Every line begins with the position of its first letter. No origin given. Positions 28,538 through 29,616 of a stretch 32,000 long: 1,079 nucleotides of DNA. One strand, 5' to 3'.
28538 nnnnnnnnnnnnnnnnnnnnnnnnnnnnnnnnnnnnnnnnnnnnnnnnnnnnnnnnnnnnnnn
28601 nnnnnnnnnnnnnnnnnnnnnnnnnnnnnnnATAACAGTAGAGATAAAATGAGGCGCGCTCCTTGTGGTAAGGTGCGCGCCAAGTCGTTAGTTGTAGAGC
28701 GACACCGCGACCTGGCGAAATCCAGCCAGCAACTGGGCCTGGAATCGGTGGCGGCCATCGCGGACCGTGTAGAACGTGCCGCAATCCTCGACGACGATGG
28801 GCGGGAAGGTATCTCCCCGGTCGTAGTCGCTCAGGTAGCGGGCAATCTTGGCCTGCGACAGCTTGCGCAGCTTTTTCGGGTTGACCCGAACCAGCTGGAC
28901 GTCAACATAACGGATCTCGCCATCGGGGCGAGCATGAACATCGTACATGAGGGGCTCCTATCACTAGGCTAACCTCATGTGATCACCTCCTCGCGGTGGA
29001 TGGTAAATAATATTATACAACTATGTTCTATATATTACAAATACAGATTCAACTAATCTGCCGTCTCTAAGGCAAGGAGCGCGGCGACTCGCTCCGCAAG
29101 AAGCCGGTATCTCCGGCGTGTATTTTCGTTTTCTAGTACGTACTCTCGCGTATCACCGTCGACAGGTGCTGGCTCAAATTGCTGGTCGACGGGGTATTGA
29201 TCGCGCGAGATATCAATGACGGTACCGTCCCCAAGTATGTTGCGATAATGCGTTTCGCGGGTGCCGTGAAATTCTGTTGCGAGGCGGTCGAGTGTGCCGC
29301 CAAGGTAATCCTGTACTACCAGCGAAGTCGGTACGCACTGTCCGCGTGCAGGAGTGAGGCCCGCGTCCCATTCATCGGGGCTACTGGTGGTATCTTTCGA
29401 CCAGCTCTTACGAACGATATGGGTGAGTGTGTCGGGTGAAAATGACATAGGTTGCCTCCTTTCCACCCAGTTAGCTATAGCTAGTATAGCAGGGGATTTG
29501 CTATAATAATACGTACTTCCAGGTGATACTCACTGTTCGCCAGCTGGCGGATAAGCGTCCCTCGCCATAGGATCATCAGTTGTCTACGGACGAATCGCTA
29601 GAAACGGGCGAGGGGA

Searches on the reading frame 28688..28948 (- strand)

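Call 10: search_protein_families(library=pfam, proteins=[window:28688-28948:-], max_evalue=0.1)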
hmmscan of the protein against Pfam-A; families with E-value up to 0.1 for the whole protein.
window:28688-28948:- (86 aa): 2 families
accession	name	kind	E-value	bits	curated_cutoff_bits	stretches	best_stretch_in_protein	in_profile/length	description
PF18247.6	AvrM_N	-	0.033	14.6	25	1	12-43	9-40/65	Flax-rust effector AvrM N-terminal domain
PF02195.25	ParB_N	-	0.053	14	26.3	1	11-81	2-74/95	ParB N-terminal domain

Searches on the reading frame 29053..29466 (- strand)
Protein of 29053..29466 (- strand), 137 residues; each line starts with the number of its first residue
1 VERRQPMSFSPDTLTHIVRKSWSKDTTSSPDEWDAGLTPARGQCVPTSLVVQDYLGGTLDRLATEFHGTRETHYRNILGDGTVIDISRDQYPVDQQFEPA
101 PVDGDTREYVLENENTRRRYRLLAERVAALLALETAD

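Call 10: search_protein_families(library=pfam, proteins=[window:29053-29466:-], max_evalue=0.1)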
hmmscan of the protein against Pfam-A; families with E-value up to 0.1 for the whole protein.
window:29053-29466:- (137 aa): 1 family
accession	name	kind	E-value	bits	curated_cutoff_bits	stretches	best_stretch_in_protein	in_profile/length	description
PF24585.1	YunG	-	1.7e-25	89.9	27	1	11-130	2-114/116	YunG protein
